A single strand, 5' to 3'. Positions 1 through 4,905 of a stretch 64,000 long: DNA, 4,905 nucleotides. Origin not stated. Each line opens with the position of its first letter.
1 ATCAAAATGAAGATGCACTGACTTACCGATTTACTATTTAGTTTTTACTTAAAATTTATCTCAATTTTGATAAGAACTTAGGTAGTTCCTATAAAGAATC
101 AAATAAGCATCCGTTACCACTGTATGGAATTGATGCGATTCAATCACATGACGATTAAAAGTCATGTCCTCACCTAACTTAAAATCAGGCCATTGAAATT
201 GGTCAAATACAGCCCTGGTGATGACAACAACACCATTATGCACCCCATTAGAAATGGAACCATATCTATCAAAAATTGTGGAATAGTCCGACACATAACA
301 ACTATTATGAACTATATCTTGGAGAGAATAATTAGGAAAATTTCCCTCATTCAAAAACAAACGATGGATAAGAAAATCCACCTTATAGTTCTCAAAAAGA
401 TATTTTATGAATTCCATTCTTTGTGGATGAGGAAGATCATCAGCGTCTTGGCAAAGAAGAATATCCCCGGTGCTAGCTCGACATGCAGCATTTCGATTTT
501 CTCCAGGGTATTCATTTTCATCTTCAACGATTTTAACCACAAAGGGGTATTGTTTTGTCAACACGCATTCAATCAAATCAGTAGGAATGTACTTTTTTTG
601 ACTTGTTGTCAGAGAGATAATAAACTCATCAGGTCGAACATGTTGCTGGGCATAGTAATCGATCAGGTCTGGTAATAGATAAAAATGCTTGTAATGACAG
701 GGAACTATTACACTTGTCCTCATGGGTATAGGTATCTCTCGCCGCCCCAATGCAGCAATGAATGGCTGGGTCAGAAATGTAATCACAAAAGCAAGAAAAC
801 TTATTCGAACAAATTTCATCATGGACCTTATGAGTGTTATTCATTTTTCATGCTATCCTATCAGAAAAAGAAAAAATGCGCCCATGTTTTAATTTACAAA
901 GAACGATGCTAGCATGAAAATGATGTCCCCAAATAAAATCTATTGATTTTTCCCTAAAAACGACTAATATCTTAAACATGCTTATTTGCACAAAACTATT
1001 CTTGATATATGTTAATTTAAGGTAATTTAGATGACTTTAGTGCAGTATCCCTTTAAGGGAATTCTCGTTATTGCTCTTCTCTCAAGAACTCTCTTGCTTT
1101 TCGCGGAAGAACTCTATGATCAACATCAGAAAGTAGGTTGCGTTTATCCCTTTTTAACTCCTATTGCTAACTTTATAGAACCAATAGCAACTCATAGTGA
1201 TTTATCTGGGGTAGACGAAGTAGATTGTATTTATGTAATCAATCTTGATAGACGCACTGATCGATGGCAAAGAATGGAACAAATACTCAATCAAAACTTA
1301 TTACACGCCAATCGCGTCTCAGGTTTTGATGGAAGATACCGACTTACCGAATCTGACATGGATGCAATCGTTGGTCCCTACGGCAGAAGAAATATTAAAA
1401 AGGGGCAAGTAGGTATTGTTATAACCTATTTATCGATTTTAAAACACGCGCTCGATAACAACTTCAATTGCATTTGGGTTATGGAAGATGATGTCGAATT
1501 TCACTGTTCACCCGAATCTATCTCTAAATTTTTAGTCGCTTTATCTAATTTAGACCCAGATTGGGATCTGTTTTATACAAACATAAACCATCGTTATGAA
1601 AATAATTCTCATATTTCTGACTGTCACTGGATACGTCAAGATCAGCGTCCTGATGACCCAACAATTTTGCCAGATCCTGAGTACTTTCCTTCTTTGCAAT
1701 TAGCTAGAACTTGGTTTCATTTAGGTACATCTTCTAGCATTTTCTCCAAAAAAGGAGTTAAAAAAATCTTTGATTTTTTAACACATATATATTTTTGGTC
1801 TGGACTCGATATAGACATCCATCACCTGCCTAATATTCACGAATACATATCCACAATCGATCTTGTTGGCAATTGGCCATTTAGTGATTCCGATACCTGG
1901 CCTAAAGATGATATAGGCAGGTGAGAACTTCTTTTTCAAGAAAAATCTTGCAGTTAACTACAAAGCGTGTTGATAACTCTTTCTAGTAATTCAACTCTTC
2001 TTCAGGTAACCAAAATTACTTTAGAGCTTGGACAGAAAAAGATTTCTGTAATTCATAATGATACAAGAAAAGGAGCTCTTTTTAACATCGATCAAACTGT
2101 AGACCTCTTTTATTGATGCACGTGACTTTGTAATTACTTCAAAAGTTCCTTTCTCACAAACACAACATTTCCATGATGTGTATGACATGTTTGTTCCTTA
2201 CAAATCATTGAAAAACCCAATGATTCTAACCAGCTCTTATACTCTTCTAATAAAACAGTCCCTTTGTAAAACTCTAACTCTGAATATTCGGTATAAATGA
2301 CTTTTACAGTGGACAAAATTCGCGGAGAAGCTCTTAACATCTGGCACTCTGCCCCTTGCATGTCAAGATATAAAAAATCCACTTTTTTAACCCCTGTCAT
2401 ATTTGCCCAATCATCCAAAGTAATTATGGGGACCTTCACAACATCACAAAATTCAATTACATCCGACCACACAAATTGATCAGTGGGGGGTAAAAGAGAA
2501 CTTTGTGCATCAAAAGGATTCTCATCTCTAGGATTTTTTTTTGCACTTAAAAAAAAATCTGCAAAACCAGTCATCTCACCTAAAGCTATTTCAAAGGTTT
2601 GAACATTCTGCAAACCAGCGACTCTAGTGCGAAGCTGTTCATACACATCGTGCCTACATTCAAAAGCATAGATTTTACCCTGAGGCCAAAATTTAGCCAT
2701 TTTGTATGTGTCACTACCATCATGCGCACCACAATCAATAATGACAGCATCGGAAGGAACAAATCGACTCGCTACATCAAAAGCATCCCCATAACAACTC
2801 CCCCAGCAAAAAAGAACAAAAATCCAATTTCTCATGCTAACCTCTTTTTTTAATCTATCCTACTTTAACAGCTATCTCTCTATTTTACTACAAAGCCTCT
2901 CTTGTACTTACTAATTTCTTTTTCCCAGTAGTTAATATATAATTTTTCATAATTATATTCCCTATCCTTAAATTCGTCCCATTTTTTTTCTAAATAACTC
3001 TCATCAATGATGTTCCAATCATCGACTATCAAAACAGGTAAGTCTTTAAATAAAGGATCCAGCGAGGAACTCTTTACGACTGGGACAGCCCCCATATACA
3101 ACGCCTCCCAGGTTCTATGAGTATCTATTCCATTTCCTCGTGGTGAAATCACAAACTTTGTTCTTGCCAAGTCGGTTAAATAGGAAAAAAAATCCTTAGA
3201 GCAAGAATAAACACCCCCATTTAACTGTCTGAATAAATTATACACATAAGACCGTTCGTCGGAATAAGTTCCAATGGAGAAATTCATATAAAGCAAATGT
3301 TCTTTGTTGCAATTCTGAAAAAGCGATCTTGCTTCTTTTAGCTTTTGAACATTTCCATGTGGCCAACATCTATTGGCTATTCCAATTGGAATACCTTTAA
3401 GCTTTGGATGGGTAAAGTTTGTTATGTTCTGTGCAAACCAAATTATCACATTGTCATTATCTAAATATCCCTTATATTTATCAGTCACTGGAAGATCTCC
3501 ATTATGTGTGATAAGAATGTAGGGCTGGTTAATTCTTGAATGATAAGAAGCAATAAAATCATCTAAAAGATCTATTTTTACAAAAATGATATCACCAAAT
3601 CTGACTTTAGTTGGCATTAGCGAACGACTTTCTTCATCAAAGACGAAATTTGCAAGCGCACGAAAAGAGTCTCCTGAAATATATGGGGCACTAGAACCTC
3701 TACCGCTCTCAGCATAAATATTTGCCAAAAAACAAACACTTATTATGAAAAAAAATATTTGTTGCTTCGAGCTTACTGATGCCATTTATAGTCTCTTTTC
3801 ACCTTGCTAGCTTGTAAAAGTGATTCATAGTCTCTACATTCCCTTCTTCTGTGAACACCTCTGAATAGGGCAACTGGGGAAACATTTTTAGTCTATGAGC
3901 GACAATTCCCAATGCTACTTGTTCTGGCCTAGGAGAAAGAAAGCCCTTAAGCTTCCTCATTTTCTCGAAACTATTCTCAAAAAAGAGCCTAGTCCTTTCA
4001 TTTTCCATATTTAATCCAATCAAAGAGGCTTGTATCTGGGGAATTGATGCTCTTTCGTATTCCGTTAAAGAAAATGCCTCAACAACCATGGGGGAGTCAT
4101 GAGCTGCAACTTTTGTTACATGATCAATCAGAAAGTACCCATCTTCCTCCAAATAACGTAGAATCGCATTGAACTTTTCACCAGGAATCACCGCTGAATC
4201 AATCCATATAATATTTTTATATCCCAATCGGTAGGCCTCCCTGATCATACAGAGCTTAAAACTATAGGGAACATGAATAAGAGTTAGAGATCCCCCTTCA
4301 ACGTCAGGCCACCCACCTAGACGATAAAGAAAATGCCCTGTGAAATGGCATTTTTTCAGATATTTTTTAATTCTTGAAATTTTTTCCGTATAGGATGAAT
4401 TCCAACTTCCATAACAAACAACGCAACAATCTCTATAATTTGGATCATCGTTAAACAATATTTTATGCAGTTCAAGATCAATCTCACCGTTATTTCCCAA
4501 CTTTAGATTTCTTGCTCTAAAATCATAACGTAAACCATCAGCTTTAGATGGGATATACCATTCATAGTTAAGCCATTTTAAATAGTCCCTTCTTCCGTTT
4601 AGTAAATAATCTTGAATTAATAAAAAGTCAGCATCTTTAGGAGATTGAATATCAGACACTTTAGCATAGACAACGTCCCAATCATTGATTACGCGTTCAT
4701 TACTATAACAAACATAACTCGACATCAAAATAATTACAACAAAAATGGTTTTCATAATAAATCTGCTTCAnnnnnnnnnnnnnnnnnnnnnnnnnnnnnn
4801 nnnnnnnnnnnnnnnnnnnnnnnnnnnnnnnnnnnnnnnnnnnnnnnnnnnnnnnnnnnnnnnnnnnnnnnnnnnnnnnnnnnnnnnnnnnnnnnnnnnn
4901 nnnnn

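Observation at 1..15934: AT-rich ~16-kb island packed with glycan-modifying genes in a chlamydia-like genome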

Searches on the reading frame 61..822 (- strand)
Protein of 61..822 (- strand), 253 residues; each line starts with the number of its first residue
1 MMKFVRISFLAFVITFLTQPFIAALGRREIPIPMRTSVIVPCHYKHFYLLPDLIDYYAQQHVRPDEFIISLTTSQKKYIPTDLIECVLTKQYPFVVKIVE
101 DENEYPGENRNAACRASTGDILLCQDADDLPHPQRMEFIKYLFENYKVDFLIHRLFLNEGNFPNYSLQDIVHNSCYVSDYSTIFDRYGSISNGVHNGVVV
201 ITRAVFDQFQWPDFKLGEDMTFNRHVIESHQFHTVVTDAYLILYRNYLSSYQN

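Call 3: search_protein_families(library=pfam, proteins=[window:61-822:-], max_evalue=0.01)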
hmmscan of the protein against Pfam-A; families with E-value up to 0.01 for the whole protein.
window:61-822:- (253 aa): 2 families
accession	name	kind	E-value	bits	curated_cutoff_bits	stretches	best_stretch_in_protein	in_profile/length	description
PF00535.33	Glycos_transf_2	-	9.3e-11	42.4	23.3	1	37-171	1-131/168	Glycosyl transferase family 2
PF13641.12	Glyco_tranf_2_3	-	4e-05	24.2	27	1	36-236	3-203/230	Glycosyltransferase like family 2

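Call 89: search_protein_families(library=ncbifam, proteins=[window:61-822:-], max_evalue=0.01)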
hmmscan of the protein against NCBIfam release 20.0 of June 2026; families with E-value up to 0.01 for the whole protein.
window:61-822:- (253 aa): 1 family
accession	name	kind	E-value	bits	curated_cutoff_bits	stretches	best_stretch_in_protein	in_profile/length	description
NF041875.1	EPS_EpsD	equivalog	0.00041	19.9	370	1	37-134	2-95/325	exopolysaccharide biosynthesis glycosyltransferase EpsD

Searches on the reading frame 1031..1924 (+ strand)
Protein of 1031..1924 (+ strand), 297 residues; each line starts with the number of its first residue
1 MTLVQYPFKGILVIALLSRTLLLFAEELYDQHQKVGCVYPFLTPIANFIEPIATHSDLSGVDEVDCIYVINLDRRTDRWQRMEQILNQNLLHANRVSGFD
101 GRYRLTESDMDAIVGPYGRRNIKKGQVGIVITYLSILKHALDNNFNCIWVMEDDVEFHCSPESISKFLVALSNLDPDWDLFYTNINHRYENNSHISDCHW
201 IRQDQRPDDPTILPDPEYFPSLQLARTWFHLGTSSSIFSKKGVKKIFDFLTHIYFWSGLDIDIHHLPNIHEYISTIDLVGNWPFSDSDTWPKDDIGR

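Call 3: search_protein_families(library=pfam, proteins=[window:1031-1924:+], max_evalue=0.01)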
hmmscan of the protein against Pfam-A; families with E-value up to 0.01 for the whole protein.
window:1031-1924:+ (297 aa): 1 family
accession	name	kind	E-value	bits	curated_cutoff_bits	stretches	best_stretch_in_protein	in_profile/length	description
PF01755.23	Glyco_transf_25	-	3.2e-10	40.7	24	1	67-249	4-187/199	Glycosyltransferase family 25 (LPS biosynthesis protein)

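Call 89: search_protein_families(library=ncbifam, proteins=[window:1031-1924:+], max_evalue=0.01)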
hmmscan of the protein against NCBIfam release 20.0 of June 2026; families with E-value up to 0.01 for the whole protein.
window:1031-1924:+ (297 aa): 0 families

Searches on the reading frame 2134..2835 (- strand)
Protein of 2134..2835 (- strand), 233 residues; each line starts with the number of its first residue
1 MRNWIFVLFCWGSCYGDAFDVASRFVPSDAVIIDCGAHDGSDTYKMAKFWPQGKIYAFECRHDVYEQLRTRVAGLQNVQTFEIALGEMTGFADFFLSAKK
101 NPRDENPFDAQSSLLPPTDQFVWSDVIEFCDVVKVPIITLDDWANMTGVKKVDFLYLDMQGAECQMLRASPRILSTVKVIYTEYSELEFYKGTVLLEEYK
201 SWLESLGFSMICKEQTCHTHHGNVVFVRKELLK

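Call 3: search_protein_families(library=pfam, proteins=[window:2134-2835:-], max_evalue=0.01)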
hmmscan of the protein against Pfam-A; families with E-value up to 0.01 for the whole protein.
window:2134-2835:- (233 aa): 1 family
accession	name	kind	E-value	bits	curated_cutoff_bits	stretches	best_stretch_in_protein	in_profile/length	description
PF05050.19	Methyltransf_21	-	4.4e-17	63.2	22.7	1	34-209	1-172/173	Methyltransferase FkbM domain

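Call 89: search_protein_families(library=ncbifam, proteins=[window:2134-2835:-], max_evalue=0.01)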
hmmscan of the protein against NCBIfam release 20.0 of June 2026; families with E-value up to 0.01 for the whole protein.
window:2134-2835:- (233 aa): 3 families
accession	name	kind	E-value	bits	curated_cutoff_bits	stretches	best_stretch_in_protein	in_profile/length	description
TIGR01444.1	fkbM_fam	subfamily_domain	4.3e-23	82.3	37.7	1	31-185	1-143/143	FkbM family methyltransferase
NF053511.1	tRNA_U34_MnmM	equivalog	0.0012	18.4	135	1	23-77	12-67/183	tRNA 5-(aminomethyl)-2-thiouridylate-methyltransferase MnmM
TIGR02469.1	CbiT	equivalog_domain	0.0028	17.9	78.3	1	28-88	19-78/124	precorrin-6Y C5,15-methyltransferase (decarboxylating) subunit CbiT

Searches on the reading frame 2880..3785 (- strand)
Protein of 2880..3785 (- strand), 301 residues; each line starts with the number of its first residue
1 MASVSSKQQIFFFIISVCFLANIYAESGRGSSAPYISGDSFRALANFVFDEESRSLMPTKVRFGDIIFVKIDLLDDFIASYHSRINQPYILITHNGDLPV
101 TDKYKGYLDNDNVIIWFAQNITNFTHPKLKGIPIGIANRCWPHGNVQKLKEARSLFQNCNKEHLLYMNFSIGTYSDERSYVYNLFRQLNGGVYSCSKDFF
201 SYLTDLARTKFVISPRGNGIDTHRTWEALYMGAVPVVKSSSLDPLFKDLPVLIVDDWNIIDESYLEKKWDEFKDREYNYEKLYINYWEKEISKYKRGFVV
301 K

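Call 3: search_protein_families(library=pfam, proteins=[window:2880-3785:-], max_evalue=0.01)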
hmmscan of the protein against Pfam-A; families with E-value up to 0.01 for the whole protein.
window:2880-3785:- (301 aa): 2 families
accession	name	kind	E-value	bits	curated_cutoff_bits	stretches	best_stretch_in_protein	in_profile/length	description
PF03016.20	Exostosin_GT47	-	6.5e-05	22.8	33.4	1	179-248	220-267/293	Exostosin GT47 domain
PF24785.1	RXYLT1_C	-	9.4e-05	22.4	27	1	200-239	68-107/187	RXYLT1 C-terminal domain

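Call 21: search_protein_families(library=pfam, proteins=[window:2880-3785:-], max_evalue=5)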
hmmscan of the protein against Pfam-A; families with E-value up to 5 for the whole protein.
window:2880-3785:- (301 aa): 2 families
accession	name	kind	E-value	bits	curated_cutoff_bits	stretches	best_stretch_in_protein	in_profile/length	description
PF03016.20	Exostosin_GT47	-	6.5e-05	22.8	33.4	1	179-248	220-267/293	Exostosin GT47 domain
PF24785.1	RXYLT1_C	-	9.4e-05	22.4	27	1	200-239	68-107/187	RXYLT1 C-terminal domain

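Call 88: search_solved_structures(query=window:2880-3785:-, max_evalue=1)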
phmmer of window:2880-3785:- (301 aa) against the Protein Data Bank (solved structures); distinct sequences matched with E-value up to 1: 3.
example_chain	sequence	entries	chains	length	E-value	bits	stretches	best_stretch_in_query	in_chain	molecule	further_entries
8q8i_A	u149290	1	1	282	1.4e-35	126.6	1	88-295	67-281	Exostosin GT47 domain-containing protein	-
8avq_A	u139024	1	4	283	1.4e-35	126.6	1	88-295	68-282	AO75L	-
8asa_A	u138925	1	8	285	1.4e-35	126.6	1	88-295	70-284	Exostosin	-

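Call 89: search_protein_families(library=ncbifam, proteins=[window:2880-3785:-], max_evalue=0.01)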
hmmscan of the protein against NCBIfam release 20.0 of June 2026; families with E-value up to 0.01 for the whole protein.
window:2880-3785:- (301 aa): 0 families

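Call 90: search_solved_structures(query=window:2880-3785:-, max_evalue=0.001, show_alignments=1)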
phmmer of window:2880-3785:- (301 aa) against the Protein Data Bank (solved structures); distinct sequences matched with E-value up to 0.001: 3.
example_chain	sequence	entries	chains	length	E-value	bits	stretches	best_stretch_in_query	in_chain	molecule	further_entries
8q8i_A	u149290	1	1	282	1.4e-35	126.6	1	88-295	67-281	Exostosin GT47 domain-containing protein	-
8avq_A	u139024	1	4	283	1.4e-35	126.6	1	88-295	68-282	AO75L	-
8asa_A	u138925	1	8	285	1.4e-35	126.6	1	88-295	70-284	Exostosin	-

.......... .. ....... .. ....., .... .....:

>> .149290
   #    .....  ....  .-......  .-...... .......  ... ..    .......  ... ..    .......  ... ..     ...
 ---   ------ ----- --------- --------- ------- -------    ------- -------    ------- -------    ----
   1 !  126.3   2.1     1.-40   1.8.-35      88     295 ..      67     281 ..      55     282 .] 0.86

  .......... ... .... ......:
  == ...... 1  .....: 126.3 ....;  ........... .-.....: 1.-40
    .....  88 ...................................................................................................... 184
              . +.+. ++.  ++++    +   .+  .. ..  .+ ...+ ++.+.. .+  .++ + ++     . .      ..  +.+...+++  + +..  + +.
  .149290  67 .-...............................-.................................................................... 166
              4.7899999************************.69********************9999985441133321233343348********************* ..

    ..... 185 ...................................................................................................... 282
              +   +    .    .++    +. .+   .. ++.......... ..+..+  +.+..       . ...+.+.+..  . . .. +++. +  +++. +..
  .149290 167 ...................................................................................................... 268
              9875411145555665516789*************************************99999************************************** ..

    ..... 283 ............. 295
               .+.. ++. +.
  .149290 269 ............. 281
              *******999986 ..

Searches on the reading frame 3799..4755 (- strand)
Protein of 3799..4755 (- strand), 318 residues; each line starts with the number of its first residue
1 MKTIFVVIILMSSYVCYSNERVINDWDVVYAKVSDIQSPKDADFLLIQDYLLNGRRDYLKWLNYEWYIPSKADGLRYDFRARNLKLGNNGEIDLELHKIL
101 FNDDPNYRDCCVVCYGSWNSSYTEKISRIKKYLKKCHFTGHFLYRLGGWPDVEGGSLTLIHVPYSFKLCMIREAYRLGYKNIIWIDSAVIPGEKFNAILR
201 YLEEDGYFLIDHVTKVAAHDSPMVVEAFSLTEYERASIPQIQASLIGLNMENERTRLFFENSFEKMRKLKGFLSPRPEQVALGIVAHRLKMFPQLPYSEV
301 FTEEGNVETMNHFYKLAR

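Call 3: search_protein_families(library=pfam, proteins=[window:3799-4755:-], max_evalue=0.01)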
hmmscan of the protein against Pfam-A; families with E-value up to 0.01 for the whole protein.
window:3799-4755:- (318 aa): 0 families

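Call 21: search_protein_families(library=pfam, proteins=[window:3799-4755:-], max_evalue=5)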
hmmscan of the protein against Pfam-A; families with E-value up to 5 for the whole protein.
window:3799-4755:- (318 aa): 0 families

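Call 51: search_protein_representatives(protein=window:3799-4755:-)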
Query: 318 residues. Proteins with E-value up to 0.001 (for the whole library): 474; up to 1e-10: 210; up to 1e-30: 50. The best 150 are listed.
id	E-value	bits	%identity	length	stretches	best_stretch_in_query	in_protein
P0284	1.8e-92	326.3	50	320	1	16-311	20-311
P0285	9.5e-76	271.4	43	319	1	10-312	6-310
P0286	7.1e-75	268.5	33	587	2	38-292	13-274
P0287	8.6e-72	258.4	44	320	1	25-314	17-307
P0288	5.3e-63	229.5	38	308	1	25-312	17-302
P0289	2.6e-60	220.7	35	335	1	2-314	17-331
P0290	7.3e-56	206.0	40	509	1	26-302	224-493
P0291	6.5e-53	196.3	35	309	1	7-288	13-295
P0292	1.0e-50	189.1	38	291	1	24-275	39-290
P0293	3.8e-45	170.8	32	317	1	11-291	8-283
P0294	1.7e-44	168.6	36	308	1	29-292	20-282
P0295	5.3e-44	167.1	33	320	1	3-289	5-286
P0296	6.9e-44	166.7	35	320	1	5-292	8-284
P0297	1.1e-43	166.0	35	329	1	27-293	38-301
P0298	1.2e-43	165.9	32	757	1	12-303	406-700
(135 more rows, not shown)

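Call 54: search_protein_families(library=pfam, alignment_id=A3, max_evalue=0.001)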
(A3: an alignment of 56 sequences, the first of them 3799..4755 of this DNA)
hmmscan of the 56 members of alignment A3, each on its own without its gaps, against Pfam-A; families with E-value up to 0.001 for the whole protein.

A. member 1, window:3799-4755:- (318 aa): 0 families

B. families by the number of members that match (of 56 scanned): 12 families
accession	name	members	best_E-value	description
PF00535.33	Glycos_transf_2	2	2.8e-12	Glycosyl transferase family 2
PF08242.18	Methyltransf_12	2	4.6e-07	Methyltransferase domain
PF13641.12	Glyco_tranf_2_3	2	9.8e-05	Glycosyltransferase like family 2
PF05686.18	Glyco_transf_90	1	2e-29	Glycosyl transferase family 90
PF00852.26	Glyco_transf_10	1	5.4e-15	Glycosyltransferase family 10 (fucosyltransferase) C-term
PF01755.23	Glyco_transf_25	1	1.1e-12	Glycosyltransferase family 25 (LPS biosynthesis protein)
PF13578.12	Methyltransf_24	1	1.7e-11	Methyltransferase domain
PF13649.12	Methyltransf_25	1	5.5e-10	Methyltransferase domain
PF13489.12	Methyltransf_23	1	6.7e-08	Methyltransferase domain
PF08241.18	Methyltransf_11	1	5.8e-07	Methyltransferase domain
PF13847.12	Methyltransf_31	1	6.5e-06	Methyltransferase domain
PF13428.12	TPR_14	1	0.00035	Tetratricopeptide repeat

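Call 72: find_related_loci(query=A4, collection=viral_contigs, flank=3000)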
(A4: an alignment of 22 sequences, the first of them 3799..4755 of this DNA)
Query A4 (318 aa) in viral_contigs; peptide patterns used: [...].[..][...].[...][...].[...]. (x = any residue, [..] = any of these).
85 stretches matched a pattern; 69 encode a relative of the query (tblastn E <= 1e-3); 69 distinct loci.
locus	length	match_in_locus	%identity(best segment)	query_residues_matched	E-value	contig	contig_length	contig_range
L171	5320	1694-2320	27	84-288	4e-18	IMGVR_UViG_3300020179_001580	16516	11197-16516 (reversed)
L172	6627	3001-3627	27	84-288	4e-18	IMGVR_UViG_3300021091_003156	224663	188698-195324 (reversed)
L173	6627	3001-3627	27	84-288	4e-18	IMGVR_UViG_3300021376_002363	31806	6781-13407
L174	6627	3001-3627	27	84-288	4e-18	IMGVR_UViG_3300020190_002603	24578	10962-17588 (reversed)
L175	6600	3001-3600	27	98-288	8e-18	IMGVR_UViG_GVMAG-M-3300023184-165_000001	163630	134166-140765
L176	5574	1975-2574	27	98-288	8e-18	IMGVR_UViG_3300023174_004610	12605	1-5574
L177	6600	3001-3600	25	98-288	1e-17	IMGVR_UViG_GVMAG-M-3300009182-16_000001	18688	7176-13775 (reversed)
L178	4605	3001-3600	25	98-288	1e-17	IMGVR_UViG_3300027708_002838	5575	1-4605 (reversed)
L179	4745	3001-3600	25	98-288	1e-17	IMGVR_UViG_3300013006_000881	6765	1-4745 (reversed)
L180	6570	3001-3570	25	106-288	2e-17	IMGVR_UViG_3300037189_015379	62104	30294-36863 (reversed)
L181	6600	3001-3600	25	98-288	1e-17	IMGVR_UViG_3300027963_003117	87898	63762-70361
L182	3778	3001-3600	25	98-288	1e-17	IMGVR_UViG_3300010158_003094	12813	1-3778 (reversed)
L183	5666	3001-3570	27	106-288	2e-17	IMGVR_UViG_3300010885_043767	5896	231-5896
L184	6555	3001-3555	25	111-288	1e-15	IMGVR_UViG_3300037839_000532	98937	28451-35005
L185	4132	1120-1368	43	106-188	2e-15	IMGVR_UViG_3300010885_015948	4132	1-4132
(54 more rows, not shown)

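Call 89: search_protein_families(library=ncbifam, proteins=[window:3799-4755:-], max_evalue=0.01)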
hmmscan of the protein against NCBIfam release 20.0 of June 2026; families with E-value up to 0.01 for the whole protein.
window:3799-4755:- (318 aa): 0 families
